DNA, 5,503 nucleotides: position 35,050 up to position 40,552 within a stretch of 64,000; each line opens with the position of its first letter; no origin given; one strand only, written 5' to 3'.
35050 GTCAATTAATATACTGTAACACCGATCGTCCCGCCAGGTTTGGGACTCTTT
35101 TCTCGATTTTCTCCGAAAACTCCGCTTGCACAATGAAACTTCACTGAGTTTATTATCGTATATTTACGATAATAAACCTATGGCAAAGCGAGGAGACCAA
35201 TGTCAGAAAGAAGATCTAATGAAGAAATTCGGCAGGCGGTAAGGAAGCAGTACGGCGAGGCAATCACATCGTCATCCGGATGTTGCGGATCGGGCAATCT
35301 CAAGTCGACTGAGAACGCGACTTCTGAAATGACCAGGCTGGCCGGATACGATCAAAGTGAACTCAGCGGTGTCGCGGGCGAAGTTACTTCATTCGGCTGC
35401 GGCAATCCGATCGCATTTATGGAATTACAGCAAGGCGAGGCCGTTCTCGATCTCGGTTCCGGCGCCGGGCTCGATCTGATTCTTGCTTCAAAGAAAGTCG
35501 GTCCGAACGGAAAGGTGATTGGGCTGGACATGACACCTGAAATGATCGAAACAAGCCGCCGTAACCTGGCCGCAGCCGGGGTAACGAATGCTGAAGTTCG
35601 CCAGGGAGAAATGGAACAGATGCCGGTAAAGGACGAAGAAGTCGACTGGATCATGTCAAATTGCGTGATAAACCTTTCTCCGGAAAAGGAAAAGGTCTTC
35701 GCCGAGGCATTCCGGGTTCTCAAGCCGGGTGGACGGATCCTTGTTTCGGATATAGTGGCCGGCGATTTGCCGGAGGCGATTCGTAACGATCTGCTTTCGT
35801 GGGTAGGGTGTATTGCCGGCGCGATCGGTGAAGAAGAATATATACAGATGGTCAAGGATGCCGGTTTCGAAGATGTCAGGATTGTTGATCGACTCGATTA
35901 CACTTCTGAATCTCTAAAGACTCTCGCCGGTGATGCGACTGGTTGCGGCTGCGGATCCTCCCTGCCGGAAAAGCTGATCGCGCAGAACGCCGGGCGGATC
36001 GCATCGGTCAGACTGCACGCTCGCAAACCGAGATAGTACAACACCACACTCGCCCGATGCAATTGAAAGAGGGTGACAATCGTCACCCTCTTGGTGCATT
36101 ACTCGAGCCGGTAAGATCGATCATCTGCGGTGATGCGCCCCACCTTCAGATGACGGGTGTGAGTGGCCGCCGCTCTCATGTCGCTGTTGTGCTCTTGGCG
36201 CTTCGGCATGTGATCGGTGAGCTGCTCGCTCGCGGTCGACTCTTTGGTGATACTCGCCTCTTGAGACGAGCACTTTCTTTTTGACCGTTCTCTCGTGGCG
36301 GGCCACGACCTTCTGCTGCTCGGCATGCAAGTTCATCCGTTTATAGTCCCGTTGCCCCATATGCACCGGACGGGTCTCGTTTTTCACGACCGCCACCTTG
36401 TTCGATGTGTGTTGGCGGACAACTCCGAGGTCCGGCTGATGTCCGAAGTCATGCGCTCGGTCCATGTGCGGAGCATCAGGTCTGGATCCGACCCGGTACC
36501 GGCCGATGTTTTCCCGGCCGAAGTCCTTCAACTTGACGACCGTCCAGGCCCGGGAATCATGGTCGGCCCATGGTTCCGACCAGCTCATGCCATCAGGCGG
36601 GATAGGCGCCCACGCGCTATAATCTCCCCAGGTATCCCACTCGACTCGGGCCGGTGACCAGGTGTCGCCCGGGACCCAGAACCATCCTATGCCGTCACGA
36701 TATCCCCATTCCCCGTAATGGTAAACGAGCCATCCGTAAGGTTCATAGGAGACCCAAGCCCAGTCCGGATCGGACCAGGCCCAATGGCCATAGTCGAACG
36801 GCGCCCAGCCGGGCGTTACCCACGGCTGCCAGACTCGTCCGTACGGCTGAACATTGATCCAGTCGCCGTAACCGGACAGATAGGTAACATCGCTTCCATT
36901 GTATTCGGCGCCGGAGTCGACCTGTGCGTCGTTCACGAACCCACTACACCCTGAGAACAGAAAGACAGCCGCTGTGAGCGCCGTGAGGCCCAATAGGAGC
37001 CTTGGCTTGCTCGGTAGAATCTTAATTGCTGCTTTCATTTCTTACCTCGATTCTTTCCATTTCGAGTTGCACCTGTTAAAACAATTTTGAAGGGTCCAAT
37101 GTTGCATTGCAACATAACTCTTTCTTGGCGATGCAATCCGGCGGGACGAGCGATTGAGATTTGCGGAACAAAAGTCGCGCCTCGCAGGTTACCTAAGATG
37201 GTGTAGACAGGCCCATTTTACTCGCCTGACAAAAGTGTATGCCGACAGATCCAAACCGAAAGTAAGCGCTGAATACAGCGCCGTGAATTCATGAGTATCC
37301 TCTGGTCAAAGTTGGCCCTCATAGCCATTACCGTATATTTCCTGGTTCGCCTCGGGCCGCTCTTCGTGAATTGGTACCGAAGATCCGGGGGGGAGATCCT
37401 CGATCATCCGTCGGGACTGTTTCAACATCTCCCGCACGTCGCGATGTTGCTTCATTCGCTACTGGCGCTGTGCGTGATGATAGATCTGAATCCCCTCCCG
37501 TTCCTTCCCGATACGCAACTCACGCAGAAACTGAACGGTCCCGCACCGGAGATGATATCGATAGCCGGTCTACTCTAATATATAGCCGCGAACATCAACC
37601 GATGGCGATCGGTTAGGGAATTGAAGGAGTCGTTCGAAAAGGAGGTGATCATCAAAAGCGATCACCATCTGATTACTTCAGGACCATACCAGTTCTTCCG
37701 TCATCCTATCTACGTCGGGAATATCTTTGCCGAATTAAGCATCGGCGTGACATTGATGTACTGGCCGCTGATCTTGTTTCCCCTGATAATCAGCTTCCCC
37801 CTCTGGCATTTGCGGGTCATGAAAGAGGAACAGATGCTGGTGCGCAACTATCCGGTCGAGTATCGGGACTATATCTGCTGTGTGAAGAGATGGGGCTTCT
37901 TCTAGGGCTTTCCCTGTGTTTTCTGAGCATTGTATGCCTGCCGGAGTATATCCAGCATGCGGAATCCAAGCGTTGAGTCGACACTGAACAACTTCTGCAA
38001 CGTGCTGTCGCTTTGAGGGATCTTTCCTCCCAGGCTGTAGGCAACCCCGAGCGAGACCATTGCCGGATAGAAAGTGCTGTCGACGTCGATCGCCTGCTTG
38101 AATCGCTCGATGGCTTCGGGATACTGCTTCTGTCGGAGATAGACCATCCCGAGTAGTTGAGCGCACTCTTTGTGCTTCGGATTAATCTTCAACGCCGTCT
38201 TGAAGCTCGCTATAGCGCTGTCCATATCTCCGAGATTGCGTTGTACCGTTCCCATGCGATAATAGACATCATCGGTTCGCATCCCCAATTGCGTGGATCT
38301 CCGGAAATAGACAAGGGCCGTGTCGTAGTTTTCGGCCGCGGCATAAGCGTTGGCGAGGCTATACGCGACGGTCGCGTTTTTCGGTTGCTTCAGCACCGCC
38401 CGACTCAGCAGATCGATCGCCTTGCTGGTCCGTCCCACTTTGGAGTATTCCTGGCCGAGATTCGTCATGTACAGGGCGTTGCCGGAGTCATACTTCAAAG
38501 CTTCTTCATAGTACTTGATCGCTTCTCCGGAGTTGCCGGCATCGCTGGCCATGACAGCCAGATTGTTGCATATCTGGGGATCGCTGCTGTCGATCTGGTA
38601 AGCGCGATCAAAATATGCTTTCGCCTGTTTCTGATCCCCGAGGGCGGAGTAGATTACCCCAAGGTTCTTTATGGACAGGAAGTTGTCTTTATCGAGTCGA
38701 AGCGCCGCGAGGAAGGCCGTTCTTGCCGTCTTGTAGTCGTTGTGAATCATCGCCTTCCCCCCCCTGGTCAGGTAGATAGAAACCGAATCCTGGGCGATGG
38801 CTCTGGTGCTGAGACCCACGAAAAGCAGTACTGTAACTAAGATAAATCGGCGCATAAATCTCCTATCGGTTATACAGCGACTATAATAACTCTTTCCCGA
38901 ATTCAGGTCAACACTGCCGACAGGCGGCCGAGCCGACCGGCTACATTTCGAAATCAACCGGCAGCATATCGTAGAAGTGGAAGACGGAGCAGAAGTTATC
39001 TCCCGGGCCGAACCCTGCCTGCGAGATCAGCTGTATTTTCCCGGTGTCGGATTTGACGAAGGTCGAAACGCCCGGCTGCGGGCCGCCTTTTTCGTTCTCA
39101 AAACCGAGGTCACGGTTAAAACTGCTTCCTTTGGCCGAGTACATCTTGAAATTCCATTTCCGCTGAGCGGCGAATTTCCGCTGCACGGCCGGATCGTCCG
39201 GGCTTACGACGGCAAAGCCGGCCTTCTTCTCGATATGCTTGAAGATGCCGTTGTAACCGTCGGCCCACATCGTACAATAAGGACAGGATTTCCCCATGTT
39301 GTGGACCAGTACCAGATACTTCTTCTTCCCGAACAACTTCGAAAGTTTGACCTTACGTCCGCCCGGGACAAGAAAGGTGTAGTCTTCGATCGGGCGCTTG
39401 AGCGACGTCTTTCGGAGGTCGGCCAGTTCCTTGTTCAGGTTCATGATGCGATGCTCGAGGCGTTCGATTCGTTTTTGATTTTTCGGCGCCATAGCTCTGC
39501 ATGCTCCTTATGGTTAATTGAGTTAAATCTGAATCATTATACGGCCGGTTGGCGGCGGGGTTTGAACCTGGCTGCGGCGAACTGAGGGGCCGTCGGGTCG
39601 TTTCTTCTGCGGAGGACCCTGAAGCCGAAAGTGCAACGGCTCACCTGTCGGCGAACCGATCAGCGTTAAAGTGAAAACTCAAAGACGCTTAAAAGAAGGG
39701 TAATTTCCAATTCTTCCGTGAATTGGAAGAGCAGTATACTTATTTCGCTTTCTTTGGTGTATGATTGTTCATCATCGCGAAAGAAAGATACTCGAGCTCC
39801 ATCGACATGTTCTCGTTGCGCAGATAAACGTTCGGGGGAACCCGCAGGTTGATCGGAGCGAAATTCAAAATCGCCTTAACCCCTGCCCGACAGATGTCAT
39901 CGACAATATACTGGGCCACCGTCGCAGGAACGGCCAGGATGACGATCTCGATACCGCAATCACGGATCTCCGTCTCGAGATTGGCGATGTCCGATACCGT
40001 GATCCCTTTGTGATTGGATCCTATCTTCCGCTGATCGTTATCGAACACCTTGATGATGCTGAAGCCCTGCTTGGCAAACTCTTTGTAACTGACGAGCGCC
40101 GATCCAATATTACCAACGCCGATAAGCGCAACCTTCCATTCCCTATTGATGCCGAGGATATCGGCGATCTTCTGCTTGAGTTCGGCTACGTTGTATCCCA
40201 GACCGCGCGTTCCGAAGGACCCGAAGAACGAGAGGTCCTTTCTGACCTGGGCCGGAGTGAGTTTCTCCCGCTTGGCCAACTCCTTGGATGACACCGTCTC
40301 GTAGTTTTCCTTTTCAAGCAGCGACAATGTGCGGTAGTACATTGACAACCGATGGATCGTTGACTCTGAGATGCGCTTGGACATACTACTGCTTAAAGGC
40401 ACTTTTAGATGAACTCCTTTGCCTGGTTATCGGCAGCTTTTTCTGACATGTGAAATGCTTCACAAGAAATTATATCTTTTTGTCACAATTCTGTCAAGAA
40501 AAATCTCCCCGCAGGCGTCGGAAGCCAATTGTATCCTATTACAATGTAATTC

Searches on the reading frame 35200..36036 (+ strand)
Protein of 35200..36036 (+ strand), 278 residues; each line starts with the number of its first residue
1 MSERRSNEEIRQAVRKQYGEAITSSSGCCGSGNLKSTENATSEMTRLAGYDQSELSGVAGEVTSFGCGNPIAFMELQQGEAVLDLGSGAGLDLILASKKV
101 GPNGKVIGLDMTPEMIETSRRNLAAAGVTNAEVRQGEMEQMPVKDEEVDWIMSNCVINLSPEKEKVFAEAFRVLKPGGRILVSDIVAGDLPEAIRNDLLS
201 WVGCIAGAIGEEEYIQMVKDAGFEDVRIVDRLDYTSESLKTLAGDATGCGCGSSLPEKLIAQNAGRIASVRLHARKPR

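Call 40: search_protein_families(library=pfam, max_evalue=0.00001, proteins=[window:35200-36036:+])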
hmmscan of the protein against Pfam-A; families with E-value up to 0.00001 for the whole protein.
window:35200-36036:+ (278 aa): 12 families
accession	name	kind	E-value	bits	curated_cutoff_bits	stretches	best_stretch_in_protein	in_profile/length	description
PF13847.12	Methyltransf_31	-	9.6e-36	123.1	27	1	78-222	3-145/145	Methyltransferase domain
PF13649.12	Methyltransf_25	-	1.2e-22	80.8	27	1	82-178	1-97/97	Methyltransferase domain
PF08241.18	Methyltransf_11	-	4.9e-21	75.6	21.2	1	83-181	1-94/95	Methyltransferase domain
PF01209.24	Ubie_methyltran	-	2.8e-17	63.3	20.1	1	74-183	43-152/233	ubiE/COQ5 methyltransferase family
PF08242.18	Methyltransf_12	-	3.1e-12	47.5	30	1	83-180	1-98/98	Methyltransferase domain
PF13489.12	Methyltransf_23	-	1.5e-10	41.5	27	1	75-226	19-162/164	Methyltransferase domain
PF01135.25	PCMT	-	3.3e-10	40.5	20.3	1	72-142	67-137/210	Protein-L-isoaspartate(D-aspartate) O-methyltransferase (PCMT)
PF05175.20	MTS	-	6e-10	39.5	23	1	76-182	29-138/170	Methyltransferase small domain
PF06325.19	PrmA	-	3.6e-09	37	22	1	76-188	159-264/296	Ribosomal protein L11 methyltransferase (PrmA)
PF02353.26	CMAS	-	3.4e-06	27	27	1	74-194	58-176/273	Mycolic acid cyclopropane synthetase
PF20922.3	Anamorsin_N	-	4.5e-06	26.9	27.1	0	113-277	14-156/163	Anamorsin, N-terminal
PF00891.24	Methyltransf_2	-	4.7e-06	26.5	22.3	1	72-223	56-209/210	O-methyltransferase domain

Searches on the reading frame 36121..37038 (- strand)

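Call 40: search_protein_families(library=pfam, max_evalue=0.00001, proteins=[window:36121-37038:-])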
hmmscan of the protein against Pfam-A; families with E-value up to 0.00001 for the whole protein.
window:36121-37038:- (305 aa): 1 family
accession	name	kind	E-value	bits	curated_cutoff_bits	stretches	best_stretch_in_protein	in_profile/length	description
PF20245.3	DUF6600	-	1.3e-25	89.9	27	1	54-149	4-101/102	Family of unknown function (DUF6600)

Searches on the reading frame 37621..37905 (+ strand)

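Call 79: search_protein_families(library=pfam, max_evalue=0.001, proteins=[window:37621-37905:+])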
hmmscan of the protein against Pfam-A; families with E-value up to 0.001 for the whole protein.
window:37621-37905:+ (94 aa): 2 families
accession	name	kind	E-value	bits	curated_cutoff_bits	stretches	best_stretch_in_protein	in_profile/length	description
PF04140.19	ICMT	-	1.7e-13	51.2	24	1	2-74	20-94/95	Isoprenylcysteine carboxyl methyltransferase (ICMT) family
PF04191.18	PEMT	-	4.1e-08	34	25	1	11-78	36-103/105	Phospholipid methyltransferase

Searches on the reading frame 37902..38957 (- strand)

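Call 42: search_protein_families(library=pfam, max_evalue=0.00001, proteins=[window:37902-38957:-])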
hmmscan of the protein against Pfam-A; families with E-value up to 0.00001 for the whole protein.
window:37902-38957:- (351 aa): 20 families
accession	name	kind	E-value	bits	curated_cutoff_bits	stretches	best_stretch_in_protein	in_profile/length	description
PF00515.34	TPR_1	-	2.3e-42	141.6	27.8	1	230-262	2-34/34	Tetratricopeptide repeat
PF07719.23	TPR_2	-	4.9e-41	135.9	27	0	230-262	2-34/34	Tetratricopeptide repeat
PF13181.12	TPR_8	-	3.9e-35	117.4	25.7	1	230-262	2-34/34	Tetratricopeptide repeat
PF14559.12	TPR_19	-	1.2e-30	106.1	25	2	243-290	5-52/68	Tetratricopeptide repeat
PF13431.12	TPR_17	-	1.6e-28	96.9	24.4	0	252-284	2-34/34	Tetratricopeptide repeat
PF13424.12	TPR_12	-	4.2e-28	97.8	30.1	1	231-292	5-74/77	Tetratricopeptide repeat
PF13432.12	TPR_16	-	2.6e-25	89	32.7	2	166-221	2-57/65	Tetratricopeptide repeat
PF13414.12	TPR_11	-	2.9e-25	88.1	26.8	0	271-307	2-38/42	TPR repeat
PF13428.12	TPR_14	-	5e-23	79.7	23.5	0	199-236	5-42/44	Tetratricopeptide repeat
PF13176.12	TPR_7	-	1e-22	78.7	27.9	0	130-160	2-34/36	Tetratricopeptide repeat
PF13174.12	TPR_6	-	4.5e-17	61.9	26.3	0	230-261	1-32/33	Tetratricopeptide repeat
PF13374.12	TPR_10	-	8.6e-17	61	27.5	0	129-155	4-30/42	Tetratricopeptide repeat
PF23914.1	TPR_CcmH_CycH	-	3.6e-14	53.3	42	0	67-155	58-149/158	Cytochrome c-type biogenesis protein H TPR domain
PF12895.13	ANAPC3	-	1.8e-12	47.8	27.2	1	209-287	3-80/82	Anaphase-promoting complex, cyclosome, subunit 3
PF13371.12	TPR_9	-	2.3e-09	37.6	35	0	202-262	2-62/73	Tetratricopeptide repeat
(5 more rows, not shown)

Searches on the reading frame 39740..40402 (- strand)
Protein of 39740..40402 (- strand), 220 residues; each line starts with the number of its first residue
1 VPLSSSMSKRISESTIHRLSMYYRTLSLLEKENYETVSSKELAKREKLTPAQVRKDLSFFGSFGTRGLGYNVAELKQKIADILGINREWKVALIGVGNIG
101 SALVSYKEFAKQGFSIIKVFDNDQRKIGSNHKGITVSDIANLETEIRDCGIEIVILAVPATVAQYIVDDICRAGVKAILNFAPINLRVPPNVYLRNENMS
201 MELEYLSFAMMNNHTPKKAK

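Call 42: search_protein_families(library=pfam, max_evalue=0.00001, proteins=[window:39740-40402:-])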
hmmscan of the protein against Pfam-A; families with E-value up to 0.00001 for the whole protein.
window:39740-40402:- (220 aa): 2 families
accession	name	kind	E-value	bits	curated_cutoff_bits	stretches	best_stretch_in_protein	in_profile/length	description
PF02629.25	CoA_binding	-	1.6e-21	77.3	22.3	1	86-183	1-96/97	CoA binding domain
PF06971.19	Put_DNA-bind_N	-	8.7e-19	67.8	27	1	11-58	2-49/49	Putative DNA-binding protein N-terminus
